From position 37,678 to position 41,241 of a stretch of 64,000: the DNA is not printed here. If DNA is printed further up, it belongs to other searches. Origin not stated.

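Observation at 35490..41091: SOS mutagenesis cassette lexA - unknown 84-aa gene - catalytically intact Y-family polymerase - dnaE2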

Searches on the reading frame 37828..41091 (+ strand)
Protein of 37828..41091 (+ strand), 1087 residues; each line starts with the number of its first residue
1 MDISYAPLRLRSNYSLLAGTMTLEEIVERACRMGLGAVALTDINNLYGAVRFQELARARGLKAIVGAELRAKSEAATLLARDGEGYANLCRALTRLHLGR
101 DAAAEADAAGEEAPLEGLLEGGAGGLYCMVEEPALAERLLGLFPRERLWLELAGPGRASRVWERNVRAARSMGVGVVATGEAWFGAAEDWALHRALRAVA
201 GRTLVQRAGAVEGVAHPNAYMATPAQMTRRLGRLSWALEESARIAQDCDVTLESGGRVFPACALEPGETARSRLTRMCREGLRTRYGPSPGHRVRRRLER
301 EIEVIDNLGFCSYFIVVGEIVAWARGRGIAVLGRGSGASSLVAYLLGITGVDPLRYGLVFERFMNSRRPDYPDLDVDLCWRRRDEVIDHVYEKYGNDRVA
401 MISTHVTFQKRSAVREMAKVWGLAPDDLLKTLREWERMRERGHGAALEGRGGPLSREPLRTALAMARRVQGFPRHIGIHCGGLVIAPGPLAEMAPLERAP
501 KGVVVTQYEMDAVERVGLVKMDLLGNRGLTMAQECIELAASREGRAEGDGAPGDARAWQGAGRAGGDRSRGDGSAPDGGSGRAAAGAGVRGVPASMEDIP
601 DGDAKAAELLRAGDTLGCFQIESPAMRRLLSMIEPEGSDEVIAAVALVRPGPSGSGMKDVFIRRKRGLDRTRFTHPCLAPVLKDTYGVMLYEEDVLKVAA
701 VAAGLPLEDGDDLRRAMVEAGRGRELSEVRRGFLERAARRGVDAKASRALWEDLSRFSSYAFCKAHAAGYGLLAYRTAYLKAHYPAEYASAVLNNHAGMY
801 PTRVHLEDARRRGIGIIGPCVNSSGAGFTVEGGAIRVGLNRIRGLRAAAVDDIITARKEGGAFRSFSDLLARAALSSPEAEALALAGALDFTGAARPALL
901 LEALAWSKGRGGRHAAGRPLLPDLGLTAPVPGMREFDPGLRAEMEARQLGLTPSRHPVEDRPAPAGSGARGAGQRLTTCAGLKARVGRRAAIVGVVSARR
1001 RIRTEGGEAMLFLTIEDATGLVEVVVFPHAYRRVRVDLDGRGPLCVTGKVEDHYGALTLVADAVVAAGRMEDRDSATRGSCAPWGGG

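Call 3: search_protein_families(library=pfam, proteins=[window:37828-41091:+], max_evalue=0.1)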
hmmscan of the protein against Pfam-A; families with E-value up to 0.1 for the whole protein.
window:37828-41091:+ (1087 aa): 6 families
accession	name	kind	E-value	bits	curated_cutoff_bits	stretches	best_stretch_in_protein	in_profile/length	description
PF07733.18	DNA_pol3_alpha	-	2e-76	257.5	23.9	1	273-525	2-260/260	Bacterial DNA polymerase III alpha NTPase domain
PF17657.6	DNA_pol3_finger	-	2.3e-38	131.6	22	1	592-740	18-165/166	Bacterial DNA polymerase III alpha subunit finger domain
PF14579.12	HHH_6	-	2.3e-22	79.4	25.6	1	813-897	1-88/90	Helix-hairpin-helix motif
PF02811.25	PHP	-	1.6e-19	71.3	26.4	1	8-99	2-98/164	PHP domain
PF01336.31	tRNA_anti-codon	-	7e-08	32.7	27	1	992-1063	3-71/75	OB-fold nucleic acid binding domain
PF12836.13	HHH_3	-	0.0056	17.2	27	1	839-876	16-53/65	Helix-hairpin-helix motif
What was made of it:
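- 37828..41091 (+): dnaE2-like C-family polymerase (1087 aa). The polymerase site is intact, the PHP site is degenerate and the tau-binding C-terminus is missing. Domains in call 3.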

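Call 4: search_protein_families(library=ncbifam, proteins=[window:37828-41091:+], max_evalue=0.1)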
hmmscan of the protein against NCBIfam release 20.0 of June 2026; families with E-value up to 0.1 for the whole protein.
window:37828-41091:+ (1087 aa): 15 families
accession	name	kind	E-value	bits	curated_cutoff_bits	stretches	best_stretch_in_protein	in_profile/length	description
NF004226.0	PRK05673.1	equivalog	8.6e-212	706.1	1002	1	4-1068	5-1063/1146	DNA polymerase III subunit alpha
TIGR00594.1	polc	superfamily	1.3e-195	652.5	434.35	1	6-1027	2-1022/1022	DNA polymerase III subunit alpha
NF004225.0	PRK05672.1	subfamily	2.5e-193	645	939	2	3-545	4-566/1047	error-prone DNA polymerase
NF005298.0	PRK06826.1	equivalog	2.6e-180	601.7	1260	3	136-542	160-570/1151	DNA polymerase III subunit alpha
NF005617.0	PRK07374.1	equivalog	2e-151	506.2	1653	3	593-1063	591-1076/1170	DNA polymerase III subunit alpha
NF005377.0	PRK06920.1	equivalog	1.6e-149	499.7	1806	2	4-543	2-557/1108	DNA polymerase III subunit alpha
NF005582.0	PRK07279.1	equivalog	9.6e-129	431.1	1279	4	267-543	235-511/1033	DNA polymerase III subunit alpha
NF005516.0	PRK07135.1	equivalog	3.5e-122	409.4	1084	3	292-538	251-502/974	DNA polymerase III DnaE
NF004550.0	PRK05898.1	equivalog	1.3e-108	364.5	1182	3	244-540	201-502/971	DNA polymerase III subunit alpha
NF007079.0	PRK09532.1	equivalog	1.1e-101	341.5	1525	3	165-543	190-586/876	DNA polymerase III subunit alpha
NF005616.0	PRK07373.1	equivalog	2.1e-33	115.5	646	1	758-1056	34-349/449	DNA polymerase III subunit alpha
NF001688.0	PRK00448.1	equivalog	1.1e-32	112.6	873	4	166-355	724-914/1445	PolC-type DNA polymerase III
TIGR01405.1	polC_Gram_pos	equivalog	3.2e-28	98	1043.45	4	163-355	487-679/1211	DNA polymerase III subunit alpha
NF041577.1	nside_bi_sphtase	equivalog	9.7e-06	24.9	400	1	18-121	14-121/276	3',5'-nucleoside bisphosphate phosphatase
NF038032.1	CehA_McbA_metalo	domain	0.014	14.8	80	0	19-70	16-68/315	CehA/McbA family metallohydrolase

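Call 28: search_dna_similar(query=window:37828-41088:+, collection=plasmids, mode=protein, max_rows=12)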
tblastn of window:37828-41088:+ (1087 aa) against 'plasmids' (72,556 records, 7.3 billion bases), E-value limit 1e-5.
Records with a match: 2322; places in all: 2452; records where one place covers at least 80% of the query: 54.
Best place of each record, by identity: <60% 2322.
By first word of the organism name: Klebsiella 346; Escherichia 230; Burkholderia 153; Acinetobacter 150; Streptomyces 149; Rhizobium 149; Ralstonia 136; Agrobacterium 130; Enterobacter 93; Bacillus 67; and 168 more.
By predicted mobility (MOB-suite, as given by PLSDB): non-mobilizable 1529; conjugative 450; mobilizable 343.
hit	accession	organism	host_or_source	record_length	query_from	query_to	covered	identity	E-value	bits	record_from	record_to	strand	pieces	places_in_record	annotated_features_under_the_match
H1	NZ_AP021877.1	Desulfosarcina ovata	-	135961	7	1059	91%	35.9%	6e-74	481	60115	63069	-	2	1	DNA polymerase III subunit alpha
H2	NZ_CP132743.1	Mycetohabitans endofungorum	Rhizopus microsporus,culture isolated ...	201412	5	1053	97%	29.8%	1e-89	325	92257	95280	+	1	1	error-prone DNA polymerase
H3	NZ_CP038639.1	Cupriavidus oxalaticus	whole organism,sewage sludge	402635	1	1049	97%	29.6%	2e-95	342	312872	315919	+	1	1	error-prone DNA polymerase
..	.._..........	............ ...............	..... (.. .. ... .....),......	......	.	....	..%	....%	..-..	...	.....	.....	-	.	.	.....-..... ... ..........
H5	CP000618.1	Burkholderia vietnamiensis G4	-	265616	4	1048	96%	29.3%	2e-93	336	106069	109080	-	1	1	DNA polymerase III, alpha subunit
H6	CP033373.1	Limosilactobacillus fermentum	Cow,cell culture,Fresh milk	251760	1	1059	97%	28.8%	2e-94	339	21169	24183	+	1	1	DNA polymerase III subunit alpha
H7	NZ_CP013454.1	Burkholderia vietnamiensis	plant roots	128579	4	1048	96%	29.2%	1e-93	337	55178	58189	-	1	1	error-prone DNA polymerase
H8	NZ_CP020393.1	Burkholderia vietnamiensis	Environment,oryza sativa, rhizosphere ...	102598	4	1048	96%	29.2%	2e-93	336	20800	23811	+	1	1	error-prone DNA polymerase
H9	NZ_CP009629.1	Burkholderia vietnamiensis LMG 10929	Oryza sativa, rhizosphere soil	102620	4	1048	96%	29.2%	2e-93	336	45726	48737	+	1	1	error-prone DNA polymerase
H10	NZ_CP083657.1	Burkholderia vietnamiensis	-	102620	4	1048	96%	29.2%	2e-93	336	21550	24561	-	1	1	error-prone DNA polymerase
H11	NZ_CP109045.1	Streptomyces halstedii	-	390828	5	1050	96%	29.0%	1e-74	279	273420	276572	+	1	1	dnaE: DNA polymerase III subunit alpha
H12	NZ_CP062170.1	Mycetohabitans endofungorum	-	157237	5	1053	90%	31.1%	2e-78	354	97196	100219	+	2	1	error-prone DNA polymerase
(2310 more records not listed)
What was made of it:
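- Closest known: Canonical ImuA-ImuB-DnaE2 mutasome. Different: The DnaE2 is only about 30% identical to DnaE2A of Cupriavidus (call 28).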

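Call 30: get_annotated_region(hit=H1, flank=5000)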
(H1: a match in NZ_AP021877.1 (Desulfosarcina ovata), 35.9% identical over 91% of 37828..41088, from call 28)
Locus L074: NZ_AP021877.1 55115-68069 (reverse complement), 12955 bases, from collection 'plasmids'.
description: Desulfosarcina ovata subsp. sediminis strain 28bB2T plasmid Do28_1, complete sequence
organism: Desulfosarcina ovata (NCBI taxid 885957)
taxonomy: Bacteria; Thermodesulfobacteriota; Desulfobacteria; Desulfobacterales; Desulfosarcinaceae; Desulfosarcina; Desulfosarcina ovata
host: -; source: -; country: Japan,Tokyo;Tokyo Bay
typing (MOB-suite, as given by PLSDB): mobilizable; relaxase MOBQ
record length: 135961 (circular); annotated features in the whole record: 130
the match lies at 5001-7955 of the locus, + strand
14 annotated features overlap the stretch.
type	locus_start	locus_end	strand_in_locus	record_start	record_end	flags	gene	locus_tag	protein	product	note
CDS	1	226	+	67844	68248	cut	tnpA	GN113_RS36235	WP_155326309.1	IS200/IS605 family transposase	-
CDS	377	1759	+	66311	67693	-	-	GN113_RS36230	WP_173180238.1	phosphoribosyltransferase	-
CDS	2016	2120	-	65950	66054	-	-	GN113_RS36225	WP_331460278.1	hypothetical protein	-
CDS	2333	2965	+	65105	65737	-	lexA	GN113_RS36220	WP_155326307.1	transcriptional repressor LexA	GO:0006282 - regulation of DNA repair [Evidence IEA]; GO:0006355 - regulation of DNA-templated transcription [Evidence ...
CDS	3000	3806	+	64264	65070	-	-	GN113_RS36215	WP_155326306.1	DUF72 domain-containing protein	-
CDS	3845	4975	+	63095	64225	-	-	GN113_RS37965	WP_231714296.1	hypothetical protein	-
CDS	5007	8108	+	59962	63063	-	-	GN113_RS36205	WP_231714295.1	DNA polymerase III subunit alpha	GO:0006260 - DNA replication [Evidence IEA]; GO:0006261 - DNA-templated DNA replication [Evidence IEA]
CDS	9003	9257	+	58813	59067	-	-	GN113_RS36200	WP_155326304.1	hypothetical protein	-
CDS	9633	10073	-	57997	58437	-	-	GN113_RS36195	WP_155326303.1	YkvA family protein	-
CDS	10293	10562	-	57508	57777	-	-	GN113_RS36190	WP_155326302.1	hypothetical protein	-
CDS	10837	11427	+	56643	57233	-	-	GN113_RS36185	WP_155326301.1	hypothetical protein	-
CDS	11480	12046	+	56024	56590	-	-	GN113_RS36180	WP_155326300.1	diheme cytochrome c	-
CDS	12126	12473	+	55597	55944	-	-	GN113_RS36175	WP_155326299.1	NfeD family protein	-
CDS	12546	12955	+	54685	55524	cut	-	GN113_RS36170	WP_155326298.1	hypothetical protein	-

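Call 31: get_annotated_region(hit=H3, flank=4000)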
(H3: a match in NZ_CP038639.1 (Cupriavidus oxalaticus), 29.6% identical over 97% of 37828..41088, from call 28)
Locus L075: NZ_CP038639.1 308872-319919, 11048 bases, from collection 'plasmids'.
description: Cupriavidus oxalaticus strain X32 plasmid unnamed4, complete sequence
organism: Cupriavidus oxalaticus (NCBI taxid 96344)
taxonomy: Bacteria; Pseudomonadota; Betaproteobacteria; Burkholderiales; Burkholderiaceae; Cupriavidus; Cupriavidus oxalaticus
host: -; source: whole organism,sewage sludge; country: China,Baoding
typing (MOB-suite, as given by PLSDB): conjugative; relaxase MOBH; mating-pair formation MPF_T
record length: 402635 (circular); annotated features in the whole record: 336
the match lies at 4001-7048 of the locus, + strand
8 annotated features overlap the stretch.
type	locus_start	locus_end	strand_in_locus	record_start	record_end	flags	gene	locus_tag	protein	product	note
CDS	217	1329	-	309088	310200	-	-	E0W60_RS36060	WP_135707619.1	PDDEXK nuclease domain-containing protein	-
CDS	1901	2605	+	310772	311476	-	imuA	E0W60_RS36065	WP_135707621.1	translesion DNA synthesis-associated protein ImuA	GO:0051782 - negative regulation of cell division [Evidence IEA]; GO:0009432 - SOS response [Evidence IEA]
CDS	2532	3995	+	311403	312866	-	-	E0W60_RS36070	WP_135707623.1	DNA polymerase Y family protein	-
CDS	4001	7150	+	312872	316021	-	-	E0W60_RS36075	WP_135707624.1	error-prone DNA polymerase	-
CDS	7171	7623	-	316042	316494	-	-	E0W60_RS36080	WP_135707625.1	zinc-finger-containing protein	-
CDS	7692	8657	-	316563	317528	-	-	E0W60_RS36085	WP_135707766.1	SOS response-associated peptidase family protein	GO:0006974 - DNA damage response [Evidence IEA]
CDS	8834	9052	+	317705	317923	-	-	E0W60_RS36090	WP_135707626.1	DUF2188 domain-containing protein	-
CDS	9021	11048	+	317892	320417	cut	ligD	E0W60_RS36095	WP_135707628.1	DNA ligase D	GO:0006303 - double-strand break repair via nonhomologous end joining [Evidence IEA]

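Call 32: get_annotated_region(hit=H4, flank=4000)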
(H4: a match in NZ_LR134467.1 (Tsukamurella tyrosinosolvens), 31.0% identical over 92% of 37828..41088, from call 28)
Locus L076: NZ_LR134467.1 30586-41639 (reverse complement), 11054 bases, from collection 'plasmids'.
description: Tsukamurella tyrosinosolvens strain NCTC13231 plasmid 25, complete sequence
organism: Tsukamurella tyrosinosolvens (NCBI taxid 57704)
taxonomy: Bacteria; Actinomycetota; Actinomycetes; Mycobacteriales; Tsukamurellaceae; Tsukamurella; Tsukamurella tyrosinosolvens
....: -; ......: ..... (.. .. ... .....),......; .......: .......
typing (MOB-suite, as given by PLSDB): non-mobilizable
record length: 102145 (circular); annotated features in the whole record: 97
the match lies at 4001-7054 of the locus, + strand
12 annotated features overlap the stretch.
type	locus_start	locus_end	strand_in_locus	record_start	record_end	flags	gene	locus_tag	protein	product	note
CDS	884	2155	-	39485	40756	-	-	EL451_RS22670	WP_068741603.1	serpin family protein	-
CDS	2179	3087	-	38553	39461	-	-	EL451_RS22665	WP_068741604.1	amidohydrolase family protein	-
CDS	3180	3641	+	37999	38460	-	-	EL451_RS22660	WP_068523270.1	MarR family transcriptional regulator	GO:0006355 - regulation of DNA-templated transcription [Evidence IEA]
CDS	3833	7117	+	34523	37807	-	-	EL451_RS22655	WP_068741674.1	error-prone DNA polymerase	-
CDS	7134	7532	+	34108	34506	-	-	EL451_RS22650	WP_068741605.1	DUF4440 domain-containing protein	-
CDS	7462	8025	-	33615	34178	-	-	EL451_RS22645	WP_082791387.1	pyridoxamine 5'-phosphate oxidase family protein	GO:0008615 - pyridoxine biosynthetic process [Evidence IEA]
CDS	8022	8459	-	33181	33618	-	-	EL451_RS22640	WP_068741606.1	PaaI family thioesterase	-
CDS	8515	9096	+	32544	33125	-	-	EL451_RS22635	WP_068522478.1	TetR/AcrR family transcriptional regulator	-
CDS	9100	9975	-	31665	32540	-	-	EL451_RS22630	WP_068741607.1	patatin-like phospholipase family protein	GO:0006629 - lipid metabolic process [Evidence IEA]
CDS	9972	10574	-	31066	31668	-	-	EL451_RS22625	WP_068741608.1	CHAP domain-containing protein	-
CDS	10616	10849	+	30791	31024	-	-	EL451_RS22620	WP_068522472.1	DUF167 domain-containing protein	-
CDS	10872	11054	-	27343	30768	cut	-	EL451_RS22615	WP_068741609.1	pyruvate carboxylase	GO:0006094 - gluconeogenesis [Evidence IEA]; GO:0006090 - pyruvate metabolic process [Evidence IEA]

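Call 33: search_protein_families(library=pfam, proteins=[L075:2532-3995:+, L075:1901-2605:+, L074:3845-4975:+, L074:3000-3806:+, L074:9003-9257:+], max_evalue=1)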
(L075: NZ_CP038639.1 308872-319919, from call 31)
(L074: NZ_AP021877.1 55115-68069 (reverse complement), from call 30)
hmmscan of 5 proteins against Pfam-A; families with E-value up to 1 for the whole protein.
L075:2532-3995:+ (487 aa): 2 families
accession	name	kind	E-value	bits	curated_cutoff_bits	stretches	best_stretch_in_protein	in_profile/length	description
PF00817.25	IMS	-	6.6e-08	33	23.2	1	26-146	21-146/148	impB/mucB/samB family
PF11799.13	IMS_C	-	0.0023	18.8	20.7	1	239-331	10-99/109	impB/mucB/samB family C-terminal domain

L075:1901-2605:+ (234 aa): 0 families

L074:3845-4975:+ (376 aa): 3 families
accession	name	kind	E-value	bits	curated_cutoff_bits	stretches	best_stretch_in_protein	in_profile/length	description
PF00817.25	IMS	-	3.4e-25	89.1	23.2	1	2-142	9-148/148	impB/mucB/samB family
PF11799.13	IMS_C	-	1.5e-12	48.3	20.7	1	232-329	4-99/109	impB/mucB/samB family C-terminal domain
PF20504.3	IntS14_C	-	0.19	12.4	25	1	53-81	17-45/104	Integrator complex subunit 14, alpha-helical domain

L074:3000-3806:+ (268 aa): 2 families
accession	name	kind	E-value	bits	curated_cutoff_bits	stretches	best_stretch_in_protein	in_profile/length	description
PF01904.24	DUF72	-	1.6e-58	198.7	25.3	1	29-265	1-216/217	Protein of unknown function DUF72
PF04756.19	OST3_OST6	-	0.054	13.4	27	1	149-236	54-140/294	OST3 / OST6 family, transporter family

L074:9003-9257:+ (84 aa): 1 family
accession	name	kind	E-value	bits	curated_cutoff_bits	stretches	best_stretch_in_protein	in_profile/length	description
PF15631.11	Imm-NTF2-2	-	0.00064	20.3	26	1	43-77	28-62/68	NTF2 fold immunity protein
